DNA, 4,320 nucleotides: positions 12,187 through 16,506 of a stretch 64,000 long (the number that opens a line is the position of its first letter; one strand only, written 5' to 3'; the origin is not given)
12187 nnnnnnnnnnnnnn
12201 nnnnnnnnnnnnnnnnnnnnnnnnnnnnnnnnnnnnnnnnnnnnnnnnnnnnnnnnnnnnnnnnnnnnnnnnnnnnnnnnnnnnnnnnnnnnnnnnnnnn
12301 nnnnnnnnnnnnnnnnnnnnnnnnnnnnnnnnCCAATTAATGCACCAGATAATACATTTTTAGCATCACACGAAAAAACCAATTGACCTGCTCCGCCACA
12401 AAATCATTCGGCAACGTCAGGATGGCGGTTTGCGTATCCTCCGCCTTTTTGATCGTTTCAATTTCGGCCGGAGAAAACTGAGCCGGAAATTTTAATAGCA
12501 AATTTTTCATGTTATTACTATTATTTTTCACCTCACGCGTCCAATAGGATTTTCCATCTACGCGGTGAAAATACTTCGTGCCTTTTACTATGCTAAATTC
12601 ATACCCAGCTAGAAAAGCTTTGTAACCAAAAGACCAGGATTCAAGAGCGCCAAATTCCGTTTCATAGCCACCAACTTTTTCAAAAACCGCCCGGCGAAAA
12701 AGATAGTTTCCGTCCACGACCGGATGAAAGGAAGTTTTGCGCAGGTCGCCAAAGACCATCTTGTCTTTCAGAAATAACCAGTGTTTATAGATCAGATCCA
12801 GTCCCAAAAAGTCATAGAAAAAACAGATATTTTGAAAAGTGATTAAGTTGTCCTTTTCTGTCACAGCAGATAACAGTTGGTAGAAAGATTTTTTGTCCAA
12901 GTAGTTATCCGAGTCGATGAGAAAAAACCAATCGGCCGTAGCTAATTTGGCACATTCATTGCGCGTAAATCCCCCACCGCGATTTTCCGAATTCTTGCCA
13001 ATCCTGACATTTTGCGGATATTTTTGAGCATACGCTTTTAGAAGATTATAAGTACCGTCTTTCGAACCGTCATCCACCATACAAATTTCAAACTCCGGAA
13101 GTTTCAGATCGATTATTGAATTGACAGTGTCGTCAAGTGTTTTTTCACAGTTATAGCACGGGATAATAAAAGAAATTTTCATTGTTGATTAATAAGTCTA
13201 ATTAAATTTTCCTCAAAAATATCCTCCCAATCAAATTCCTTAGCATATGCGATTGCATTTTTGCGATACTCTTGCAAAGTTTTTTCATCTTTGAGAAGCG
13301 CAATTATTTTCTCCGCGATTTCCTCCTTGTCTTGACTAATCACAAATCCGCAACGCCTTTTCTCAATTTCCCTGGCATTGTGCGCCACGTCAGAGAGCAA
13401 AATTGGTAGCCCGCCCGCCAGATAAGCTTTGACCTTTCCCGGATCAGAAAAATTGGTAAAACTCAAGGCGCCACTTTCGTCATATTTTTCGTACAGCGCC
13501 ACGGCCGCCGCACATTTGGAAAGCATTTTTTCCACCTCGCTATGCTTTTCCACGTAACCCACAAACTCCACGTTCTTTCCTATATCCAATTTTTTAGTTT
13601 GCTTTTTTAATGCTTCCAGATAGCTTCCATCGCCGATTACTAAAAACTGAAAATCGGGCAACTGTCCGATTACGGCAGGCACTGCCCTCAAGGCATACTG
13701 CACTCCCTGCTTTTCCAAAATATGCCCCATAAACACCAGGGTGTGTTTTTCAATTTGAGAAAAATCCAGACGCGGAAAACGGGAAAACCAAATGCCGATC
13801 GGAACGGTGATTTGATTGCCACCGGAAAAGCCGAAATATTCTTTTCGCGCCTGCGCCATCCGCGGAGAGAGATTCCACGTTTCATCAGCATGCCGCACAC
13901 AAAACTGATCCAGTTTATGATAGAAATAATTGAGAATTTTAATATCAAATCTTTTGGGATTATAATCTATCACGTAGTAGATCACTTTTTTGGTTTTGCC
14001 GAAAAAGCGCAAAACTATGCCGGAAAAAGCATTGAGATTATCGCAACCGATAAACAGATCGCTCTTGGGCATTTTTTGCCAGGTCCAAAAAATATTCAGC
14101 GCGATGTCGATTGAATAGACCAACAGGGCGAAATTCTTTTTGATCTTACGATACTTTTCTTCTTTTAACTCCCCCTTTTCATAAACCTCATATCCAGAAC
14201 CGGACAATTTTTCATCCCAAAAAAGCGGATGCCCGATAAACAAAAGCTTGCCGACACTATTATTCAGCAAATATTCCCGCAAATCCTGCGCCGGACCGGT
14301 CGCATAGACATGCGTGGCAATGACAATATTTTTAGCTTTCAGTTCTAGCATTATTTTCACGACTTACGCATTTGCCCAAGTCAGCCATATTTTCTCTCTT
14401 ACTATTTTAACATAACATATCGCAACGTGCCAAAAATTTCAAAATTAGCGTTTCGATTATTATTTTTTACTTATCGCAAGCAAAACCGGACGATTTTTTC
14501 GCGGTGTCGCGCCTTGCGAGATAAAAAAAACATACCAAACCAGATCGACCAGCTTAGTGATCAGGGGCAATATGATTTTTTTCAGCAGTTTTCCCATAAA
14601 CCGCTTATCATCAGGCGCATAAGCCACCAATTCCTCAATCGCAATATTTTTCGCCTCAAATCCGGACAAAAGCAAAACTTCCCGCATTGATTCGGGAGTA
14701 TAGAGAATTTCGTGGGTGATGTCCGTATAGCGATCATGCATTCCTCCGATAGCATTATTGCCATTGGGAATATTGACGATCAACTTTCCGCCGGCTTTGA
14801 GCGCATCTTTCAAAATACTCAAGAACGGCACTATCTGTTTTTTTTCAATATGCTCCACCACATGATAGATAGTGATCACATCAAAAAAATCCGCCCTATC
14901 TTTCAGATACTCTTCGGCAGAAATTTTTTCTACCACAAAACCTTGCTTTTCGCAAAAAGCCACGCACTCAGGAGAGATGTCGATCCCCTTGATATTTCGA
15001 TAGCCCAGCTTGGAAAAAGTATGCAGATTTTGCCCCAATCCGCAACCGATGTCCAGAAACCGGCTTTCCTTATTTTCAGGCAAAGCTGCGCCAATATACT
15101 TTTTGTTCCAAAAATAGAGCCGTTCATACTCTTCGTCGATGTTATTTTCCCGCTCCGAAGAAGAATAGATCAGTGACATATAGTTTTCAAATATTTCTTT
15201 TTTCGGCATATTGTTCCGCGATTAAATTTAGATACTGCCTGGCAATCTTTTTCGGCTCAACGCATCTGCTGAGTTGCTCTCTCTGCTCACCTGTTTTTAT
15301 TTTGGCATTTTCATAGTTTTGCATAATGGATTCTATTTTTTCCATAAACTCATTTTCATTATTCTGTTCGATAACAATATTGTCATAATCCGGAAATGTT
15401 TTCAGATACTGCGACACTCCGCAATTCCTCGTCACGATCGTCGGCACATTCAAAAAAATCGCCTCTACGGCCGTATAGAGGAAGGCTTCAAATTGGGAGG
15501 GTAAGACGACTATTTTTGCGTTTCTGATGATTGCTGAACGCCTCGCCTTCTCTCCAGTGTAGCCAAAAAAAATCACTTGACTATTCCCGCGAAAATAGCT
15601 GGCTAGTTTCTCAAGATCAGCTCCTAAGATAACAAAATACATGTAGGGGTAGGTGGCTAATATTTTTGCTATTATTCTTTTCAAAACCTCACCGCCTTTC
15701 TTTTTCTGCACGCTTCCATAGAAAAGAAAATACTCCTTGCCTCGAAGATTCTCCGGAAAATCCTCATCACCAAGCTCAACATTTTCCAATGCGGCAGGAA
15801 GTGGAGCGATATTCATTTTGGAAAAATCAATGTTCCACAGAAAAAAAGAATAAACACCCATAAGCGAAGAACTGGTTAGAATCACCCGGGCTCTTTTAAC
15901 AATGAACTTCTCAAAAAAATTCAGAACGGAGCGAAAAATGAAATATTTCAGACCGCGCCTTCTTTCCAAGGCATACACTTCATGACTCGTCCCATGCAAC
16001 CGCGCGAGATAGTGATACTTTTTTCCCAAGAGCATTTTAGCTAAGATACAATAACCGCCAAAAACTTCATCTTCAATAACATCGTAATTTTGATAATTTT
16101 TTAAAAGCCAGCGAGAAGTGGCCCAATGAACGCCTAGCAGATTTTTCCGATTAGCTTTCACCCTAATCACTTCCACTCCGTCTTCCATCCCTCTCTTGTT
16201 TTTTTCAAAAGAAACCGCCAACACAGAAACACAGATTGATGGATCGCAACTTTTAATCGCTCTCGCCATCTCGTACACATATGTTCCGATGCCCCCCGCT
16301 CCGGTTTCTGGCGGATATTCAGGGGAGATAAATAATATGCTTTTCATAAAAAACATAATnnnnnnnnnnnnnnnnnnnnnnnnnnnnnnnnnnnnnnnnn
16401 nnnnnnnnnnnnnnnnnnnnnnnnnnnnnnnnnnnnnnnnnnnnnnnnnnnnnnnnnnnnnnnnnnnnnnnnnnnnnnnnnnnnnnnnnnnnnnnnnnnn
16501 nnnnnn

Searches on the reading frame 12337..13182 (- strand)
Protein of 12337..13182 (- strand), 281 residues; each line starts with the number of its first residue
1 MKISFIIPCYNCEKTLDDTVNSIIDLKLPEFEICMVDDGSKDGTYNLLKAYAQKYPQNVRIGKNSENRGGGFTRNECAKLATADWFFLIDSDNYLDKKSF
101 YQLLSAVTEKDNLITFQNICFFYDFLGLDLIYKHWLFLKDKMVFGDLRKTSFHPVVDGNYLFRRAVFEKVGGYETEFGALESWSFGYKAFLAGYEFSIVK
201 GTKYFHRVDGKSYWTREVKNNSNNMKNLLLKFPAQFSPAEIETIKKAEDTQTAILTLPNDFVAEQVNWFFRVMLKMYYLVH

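Call 63: search_protein_families(library=pfam, proteins=[window:12337-13182:-], max_evalue=0.00001)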
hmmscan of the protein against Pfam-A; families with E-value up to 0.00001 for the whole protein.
window:12337-13182:- (281 aa): 3 families
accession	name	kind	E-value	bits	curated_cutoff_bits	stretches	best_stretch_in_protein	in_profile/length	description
PF00535.33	Glycos_transf_2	-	5.9e-31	108.1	23.3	1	4-170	1-167/168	Glycosyl transferase family 2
PF13641.12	Glyco_tranf_2_3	-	1.5e-11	45.2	27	1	3-111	3-116/230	Glycosyltransferase like family 2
PF10111.15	Glyco_tranf_2_2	-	3.4e-10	40.3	27.3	1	4-185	1-195/276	Glycosyltransferase like family 2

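Call 91: search_protein_families(library=ncbifam, proteins=[window:12337-13182:-], max_evalue=1e-8)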
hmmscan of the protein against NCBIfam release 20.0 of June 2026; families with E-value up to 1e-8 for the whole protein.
window:12337-13182:- (281 aa): 9 families
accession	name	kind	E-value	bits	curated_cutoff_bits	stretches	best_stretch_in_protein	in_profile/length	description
TIGR03937.1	PgaC_IcaA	equivalog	2.6e-20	72.8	422.3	1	2-112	46-155/407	poly-beta-1,6-N-acetyl-D-glucosamine synthase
NF041875.1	EPS_EpsD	equivalog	2.1e-17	63.5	370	1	3-217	1-219/325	exopolysaccharide biosynthesis glycosyltransferase EpsD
NF007482.0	PRK10073.1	equivalog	3.6e-17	62.4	423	1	2-113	7-115/334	glycosyltransferase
NF053739.1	GlytfEpsEBac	equivalog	2.2e-16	59.7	450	1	2-93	2-93/265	glycosyltransferase EpsE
NF047683.1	TeichurnBiosyTuaG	equivalog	4.7e-15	55.9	400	1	2-118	7-122/252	teichuronic acid biosynthesis protein TuaG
TIGR04283.1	glyco_like_mftF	equivalog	5.4e-14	52.3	182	1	3-182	1-162/221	TIGR04283 family arsenosugar biosynthesis glycosyltransferase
NF041394.1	GtaseAglG_Halo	equivalog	7.4e-13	48.4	440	1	1-178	1-179/304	glucosyl-dolichyl phosphate glucuronosyltransferase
NF038302.1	EPS_HpsE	equivalog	2.2e-10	40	300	1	2-98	2-102/307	hormogonium polysaccharide biosynthesis glycosyltransferase HpsE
NF050050.1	ProtGlycPglI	equivalog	6e-09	35.7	500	1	2-109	3-110/306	GalNAc(5)-diNAcBac-PP-undecaprenol beta-1,3-glucosyltransferase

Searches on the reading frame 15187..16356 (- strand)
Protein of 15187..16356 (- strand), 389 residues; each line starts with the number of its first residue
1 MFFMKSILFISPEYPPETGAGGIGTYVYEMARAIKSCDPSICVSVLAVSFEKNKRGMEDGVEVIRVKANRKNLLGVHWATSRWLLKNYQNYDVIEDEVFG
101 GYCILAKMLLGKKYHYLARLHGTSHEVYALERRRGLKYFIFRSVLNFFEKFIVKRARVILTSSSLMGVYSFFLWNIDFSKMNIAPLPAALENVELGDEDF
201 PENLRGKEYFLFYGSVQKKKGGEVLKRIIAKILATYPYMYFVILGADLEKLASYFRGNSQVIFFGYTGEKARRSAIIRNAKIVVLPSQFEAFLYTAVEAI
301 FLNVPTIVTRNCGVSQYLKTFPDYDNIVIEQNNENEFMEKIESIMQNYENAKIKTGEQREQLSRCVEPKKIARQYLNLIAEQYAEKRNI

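Call 10: search_protein_families(library=pfam, proteins=[window:15187-16356:-], max_evalue=0.001)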
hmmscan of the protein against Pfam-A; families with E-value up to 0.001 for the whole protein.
window:15187-16356:- (389 aa): 5 families
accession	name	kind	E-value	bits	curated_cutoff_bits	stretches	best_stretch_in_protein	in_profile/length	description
PF00534.26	Glycos_transf_1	-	6.3e-20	71.8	26.4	1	205-351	13-162/172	Glycosyl transferases group 1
PF20706.3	GT4-conflict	-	3.6e-16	59.6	26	1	250-373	250-383/385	Family 4 Glycosyltransferase in conflict systems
PF13692.12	Glyco_trans_1_4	-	1.7e-15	57.9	27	1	209-347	3-142/142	Glycosyl transferases group 1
PF13439.12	Glyco_transf_4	-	2.4e-07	31.4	28.5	1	21-163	2-141/170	Glycosyltransferase Family 4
PF13579.12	Glyco_trans_4_4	-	1.1e-05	26.2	29.7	1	21-166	1-138/158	Glycosyl transferase 4-like domain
